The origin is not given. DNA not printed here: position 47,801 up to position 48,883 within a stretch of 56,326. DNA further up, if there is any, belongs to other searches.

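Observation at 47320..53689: Candidate undescribed KaiC-centred redox signalling module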

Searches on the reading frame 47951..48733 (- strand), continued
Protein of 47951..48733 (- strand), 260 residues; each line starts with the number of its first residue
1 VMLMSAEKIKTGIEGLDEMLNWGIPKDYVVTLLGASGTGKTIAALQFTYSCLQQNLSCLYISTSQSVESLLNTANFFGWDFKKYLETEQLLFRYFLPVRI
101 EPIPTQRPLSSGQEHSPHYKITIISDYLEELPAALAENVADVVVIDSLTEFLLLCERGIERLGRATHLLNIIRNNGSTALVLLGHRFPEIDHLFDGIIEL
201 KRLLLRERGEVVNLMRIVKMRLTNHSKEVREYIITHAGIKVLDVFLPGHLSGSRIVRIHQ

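Call 45: find_encoding_contigs(protein=P0012, flank=5000, max_places=2)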
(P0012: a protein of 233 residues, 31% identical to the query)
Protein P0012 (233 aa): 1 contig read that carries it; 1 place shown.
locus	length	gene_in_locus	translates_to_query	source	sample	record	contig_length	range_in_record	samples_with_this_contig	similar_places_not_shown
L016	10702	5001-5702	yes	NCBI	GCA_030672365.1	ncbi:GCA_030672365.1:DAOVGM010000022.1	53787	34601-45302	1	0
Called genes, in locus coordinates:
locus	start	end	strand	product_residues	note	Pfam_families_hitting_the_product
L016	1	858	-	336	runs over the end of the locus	PF00850:Hist_deacetyl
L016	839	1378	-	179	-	PF06271:RDD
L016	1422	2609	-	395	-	PF04165:DUF401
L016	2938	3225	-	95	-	PF21715:CggR_N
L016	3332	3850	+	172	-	PF00484:Pro_CA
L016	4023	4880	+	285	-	PF06745:ATPase (faint), PF23442:DUF7125 (faint)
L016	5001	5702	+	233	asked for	PF00154:RecA_N (weak), PF06745:ATPase, PF23442:DUF7125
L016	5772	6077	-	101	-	PF02150:Zn_ribbon_RPB9 (weak), PF01096:Zn_ribbon_TFIIS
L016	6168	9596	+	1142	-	PF05048:NosD, PF13229:Beta_helix, PF13205:Big_5, PF26111:Ig_Mok13 (faint), PF13205:Big_5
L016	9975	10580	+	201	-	PF01184:Gpr1_Fun34_YaaH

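Call 46: find_encoding_contigs(protein=P0019, flank=5000, max_places=2)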
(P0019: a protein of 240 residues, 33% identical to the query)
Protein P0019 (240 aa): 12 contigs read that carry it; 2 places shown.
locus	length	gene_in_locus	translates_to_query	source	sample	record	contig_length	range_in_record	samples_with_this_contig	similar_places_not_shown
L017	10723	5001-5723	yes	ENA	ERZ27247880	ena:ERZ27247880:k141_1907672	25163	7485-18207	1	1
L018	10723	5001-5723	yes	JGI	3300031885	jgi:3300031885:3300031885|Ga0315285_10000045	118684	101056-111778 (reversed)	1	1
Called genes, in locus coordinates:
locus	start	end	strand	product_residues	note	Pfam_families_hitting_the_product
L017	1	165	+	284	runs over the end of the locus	-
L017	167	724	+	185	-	-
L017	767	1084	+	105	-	-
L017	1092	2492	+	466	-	-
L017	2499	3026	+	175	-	PF02830:V4R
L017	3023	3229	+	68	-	-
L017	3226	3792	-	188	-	PF01694:Rhomboid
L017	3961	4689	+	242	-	PF14417:MEDS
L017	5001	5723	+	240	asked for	PF03796:DnaB_C (weak), PF06745:ATPase, PF13481:AAA_25, PF23442:DUF7125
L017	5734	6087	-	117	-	PF00072:Response_reg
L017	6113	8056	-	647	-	PF02743:dCache_1, PF00672:HAMP, PF00512:HisKA, PF02518:HATPase_c, PF13589:HATPase_c_3 (faint)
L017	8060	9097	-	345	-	PF13379:NMT1_2, PF09084:NMT1, PF12974:Phosphonate-bd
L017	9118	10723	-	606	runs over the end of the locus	PF00989:PAS, PF13188:PAS_8 (weak), PF13426:PAS_9, PF00989:PAS (weak), PF08448:PAS_4 (weak), PF13426:PAS_9, PF08447:PAS_3, PF08448:PAS_4, +3 more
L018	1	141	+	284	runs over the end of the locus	-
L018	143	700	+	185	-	-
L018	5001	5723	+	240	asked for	PF03796:DnaB_C (weak), PF06745:ATPase, PF13481:AAA_25, PF23442:DUF7125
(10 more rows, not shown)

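Call 53: search_solved_structures(query=window:47951-48733:-, max_evalue=0.00001, show_alignments=2)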
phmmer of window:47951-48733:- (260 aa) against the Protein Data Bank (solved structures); distinct sequences matched with E-value up to 0.00001: 48.
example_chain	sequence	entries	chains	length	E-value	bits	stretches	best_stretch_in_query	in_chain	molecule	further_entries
8zn5_B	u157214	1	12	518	3.6e-29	105.2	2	4-92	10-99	KaiC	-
8zn6_F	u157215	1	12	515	2.3e-26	96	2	6-242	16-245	KaiC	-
7dy1_A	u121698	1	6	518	4.8e-26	95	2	6-227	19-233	Circadian clock protein kinase KaiC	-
4o0m_A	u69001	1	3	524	5.1e-26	94.9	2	6-227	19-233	Circadian clock protein kinase KaiC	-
8jon_A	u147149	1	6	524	8.7e-26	94.1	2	3-241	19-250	Circadian clock oscillator protein KaiC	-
5jwq_A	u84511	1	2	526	1.8e-25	93.1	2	7-252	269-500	Circadian clock protein kinase KaiC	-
3k09_A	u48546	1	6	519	7.3e-25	91.1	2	7-246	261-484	Circadian clock protein kinase kaiC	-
7x1z_A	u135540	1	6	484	1.1e-24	90.5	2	7-245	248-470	Circadian clock oscillator protein KaiC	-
3s1a_A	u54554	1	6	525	1.5e-24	90.1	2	7-246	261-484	Circadian clock protein kinase kaiC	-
9ofh_A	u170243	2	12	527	1.5e-24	90.1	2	7-246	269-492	Circadian clock oscillator protein KaiC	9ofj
7s65_A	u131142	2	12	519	2.2e-24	89.6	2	7-242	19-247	Circadian clock protein kinase KaiC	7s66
7dyi_A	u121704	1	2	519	2.2e-24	89.5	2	7-246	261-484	Circadian clock protein kinase KaiC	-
4dug_A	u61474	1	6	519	2.3e-24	89.5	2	7-242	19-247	Circadian clock protein kinase kaiC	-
8zn7_D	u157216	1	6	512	2.5e-24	89.4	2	4-92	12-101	KaiC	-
4ijm_A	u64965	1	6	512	2.9e-24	89.1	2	7-242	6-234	Circadian clock protein kinase KaiC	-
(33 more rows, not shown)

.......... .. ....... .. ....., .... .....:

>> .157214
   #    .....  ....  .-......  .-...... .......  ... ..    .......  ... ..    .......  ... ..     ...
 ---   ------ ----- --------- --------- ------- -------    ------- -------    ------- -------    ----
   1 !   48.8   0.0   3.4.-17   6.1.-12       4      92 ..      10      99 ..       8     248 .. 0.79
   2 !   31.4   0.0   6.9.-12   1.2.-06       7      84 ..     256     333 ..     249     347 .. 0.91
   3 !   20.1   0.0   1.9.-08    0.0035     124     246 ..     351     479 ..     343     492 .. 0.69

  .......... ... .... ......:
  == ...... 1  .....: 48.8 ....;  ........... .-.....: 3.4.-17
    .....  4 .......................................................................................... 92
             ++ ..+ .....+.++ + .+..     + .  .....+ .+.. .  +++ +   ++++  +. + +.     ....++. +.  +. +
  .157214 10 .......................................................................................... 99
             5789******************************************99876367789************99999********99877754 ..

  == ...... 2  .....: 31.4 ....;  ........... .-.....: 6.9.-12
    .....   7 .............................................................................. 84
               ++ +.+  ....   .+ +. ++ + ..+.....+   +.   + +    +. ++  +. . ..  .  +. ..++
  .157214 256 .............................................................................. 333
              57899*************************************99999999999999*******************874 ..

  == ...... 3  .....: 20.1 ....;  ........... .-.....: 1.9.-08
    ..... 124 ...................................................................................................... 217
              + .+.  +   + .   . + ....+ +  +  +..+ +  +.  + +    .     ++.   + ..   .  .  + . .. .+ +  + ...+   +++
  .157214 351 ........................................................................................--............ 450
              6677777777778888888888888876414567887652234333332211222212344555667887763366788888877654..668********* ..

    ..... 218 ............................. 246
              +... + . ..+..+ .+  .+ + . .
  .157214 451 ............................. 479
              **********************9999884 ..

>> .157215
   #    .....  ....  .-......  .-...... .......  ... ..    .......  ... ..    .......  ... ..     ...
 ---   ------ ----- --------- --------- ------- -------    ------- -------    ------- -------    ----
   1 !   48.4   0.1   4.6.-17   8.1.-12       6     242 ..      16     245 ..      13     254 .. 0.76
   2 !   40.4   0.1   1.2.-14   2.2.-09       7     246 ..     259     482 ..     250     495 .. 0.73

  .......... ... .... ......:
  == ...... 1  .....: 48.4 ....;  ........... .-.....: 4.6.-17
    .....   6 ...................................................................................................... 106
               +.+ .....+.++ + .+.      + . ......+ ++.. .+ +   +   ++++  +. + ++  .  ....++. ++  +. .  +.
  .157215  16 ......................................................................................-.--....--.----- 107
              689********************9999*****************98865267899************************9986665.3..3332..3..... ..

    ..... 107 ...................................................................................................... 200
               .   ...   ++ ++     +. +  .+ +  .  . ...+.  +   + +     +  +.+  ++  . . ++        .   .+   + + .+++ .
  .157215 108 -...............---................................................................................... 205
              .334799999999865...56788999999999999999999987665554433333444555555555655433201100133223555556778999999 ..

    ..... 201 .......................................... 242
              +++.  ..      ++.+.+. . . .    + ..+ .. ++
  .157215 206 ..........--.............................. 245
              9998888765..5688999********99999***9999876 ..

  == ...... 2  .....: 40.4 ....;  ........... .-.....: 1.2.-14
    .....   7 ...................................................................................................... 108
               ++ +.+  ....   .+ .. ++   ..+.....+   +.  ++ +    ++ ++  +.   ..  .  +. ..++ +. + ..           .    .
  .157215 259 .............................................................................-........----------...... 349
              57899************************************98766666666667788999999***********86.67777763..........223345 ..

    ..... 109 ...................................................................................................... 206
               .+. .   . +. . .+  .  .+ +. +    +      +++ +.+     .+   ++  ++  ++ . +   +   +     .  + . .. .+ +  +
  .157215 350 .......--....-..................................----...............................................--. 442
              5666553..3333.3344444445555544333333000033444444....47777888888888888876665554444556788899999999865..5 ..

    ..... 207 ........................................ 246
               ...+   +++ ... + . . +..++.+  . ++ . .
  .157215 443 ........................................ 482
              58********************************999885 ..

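Call 64: search_protein_families(library=padloc, proteins=[window:47951-48733:-], max_evalue=0.01)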
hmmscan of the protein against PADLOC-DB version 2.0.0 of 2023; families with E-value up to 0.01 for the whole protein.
window:47951-48733:- (260 aa): 1 family
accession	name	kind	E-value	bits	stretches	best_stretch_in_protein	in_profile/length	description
PDLC04140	mad8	-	0.00035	18.2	1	14-85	15-74/314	mads_8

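Call 94: find_encoding_contigs(protein=P0003, flank=10000, max_places=3)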
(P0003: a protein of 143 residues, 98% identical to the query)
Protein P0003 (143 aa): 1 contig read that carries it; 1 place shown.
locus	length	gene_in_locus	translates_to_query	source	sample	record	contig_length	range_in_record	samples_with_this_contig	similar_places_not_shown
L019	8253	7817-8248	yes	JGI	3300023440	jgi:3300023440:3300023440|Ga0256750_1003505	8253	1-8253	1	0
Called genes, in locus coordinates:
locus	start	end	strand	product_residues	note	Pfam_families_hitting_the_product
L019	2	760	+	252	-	?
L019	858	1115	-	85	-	-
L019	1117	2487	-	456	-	-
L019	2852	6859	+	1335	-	PF14417:MEDS, PF00989:PAS, PF13188:PAS_8, PF13426:PAS_9, PF08448:PAS_4, PF13188:PAS_8, PF13426:PAS_9, PF08448:PAS_4, +14 more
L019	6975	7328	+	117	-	-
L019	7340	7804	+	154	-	-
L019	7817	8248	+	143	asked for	PF06745:ATPase, PF20720:nSTAND3 (faint)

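Call 109: find_encoding_contigs(protein=P0009, flank=4000, max_places=1)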
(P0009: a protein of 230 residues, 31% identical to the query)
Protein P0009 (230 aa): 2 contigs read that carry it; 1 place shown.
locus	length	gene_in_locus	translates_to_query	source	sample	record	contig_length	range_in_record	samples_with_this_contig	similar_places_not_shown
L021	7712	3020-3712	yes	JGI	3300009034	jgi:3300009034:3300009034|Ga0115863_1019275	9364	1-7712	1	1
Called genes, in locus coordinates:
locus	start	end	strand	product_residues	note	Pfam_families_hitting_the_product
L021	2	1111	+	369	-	?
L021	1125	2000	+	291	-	-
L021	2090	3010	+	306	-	PF06745:ATPase (weak), PF23442:DUF7125 (faint)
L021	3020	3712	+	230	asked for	PF03796:DnaB_C (faint), PF06745:ATPase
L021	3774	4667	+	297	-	PF01259:SAICAR_synt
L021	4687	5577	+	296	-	PF01063:Aminotran_4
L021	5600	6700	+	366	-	PF08442:ATP-grasp_2, PF13549:ATP-grasp_5 (weak), PF24948:Citrate_synth_N, PF00549:Ligase_CoA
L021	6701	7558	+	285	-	PF02629:CoA_binding, PF13380:CoA_binding_2 (weak), PF00549:Ligase_CoA, PF13607:Succ_CoA_lig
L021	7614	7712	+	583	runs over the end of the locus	?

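Call 110: find_encoding_contigs(protein=P0013, flank=4000, max_places=1)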
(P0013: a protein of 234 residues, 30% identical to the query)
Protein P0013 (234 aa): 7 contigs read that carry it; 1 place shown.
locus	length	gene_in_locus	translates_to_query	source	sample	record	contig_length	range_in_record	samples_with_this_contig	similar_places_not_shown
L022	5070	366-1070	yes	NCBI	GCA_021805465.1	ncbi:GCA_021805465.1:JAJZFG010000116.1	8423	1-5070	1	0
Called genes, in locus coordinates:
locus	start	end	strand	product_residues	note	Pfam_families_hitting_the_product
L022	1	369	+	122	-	?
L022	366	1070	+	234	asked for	PF06745:ATPase, PF23442:DUF7125 (weak)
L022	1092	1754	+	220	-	PF00174:Oxidored_molyb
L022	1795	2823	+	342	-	PF00294:PfkB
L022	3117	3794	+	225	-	-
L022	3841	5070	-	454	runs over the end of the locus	PF01909:NTP_transf_2, PF09249:tRNA_NucTransf2, PF21133:CAA_C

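Call 111: find_encoding_contigs(protein=P0020, flank=4000, max_places=1)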
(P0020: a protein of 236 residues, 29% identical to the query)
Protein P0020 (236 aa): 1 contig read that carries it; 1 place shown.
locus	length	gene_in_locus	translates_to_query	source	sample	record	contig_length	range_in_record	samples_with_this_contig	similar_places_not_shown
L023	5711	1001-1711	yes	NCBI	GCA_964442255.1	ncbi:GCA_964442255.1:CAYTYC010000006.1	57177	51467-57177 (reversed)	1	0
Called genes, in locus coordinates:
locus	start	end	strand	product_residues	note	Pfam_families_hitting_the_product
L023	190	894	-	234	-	PF02616:SMC_ScpA (weak)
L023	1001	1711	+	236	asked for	PF06745:ATPase, PF13481:AAA_25, PF07088:GvpD_P-loop (weak)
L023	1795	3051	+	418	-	PF05221:AdoHcyase, PF02826:2-Hacid_dh_C, PF00670:AdoHcyase_NAD, PF07991:KARI_N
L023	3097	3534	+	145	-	PF00132:Hexapep, PF14602:Hexapep_2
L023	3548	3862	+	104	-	-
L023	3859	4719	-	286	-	PF01116:F_bP_aldolase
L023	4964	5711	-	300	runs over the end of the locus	PF00294:PfkB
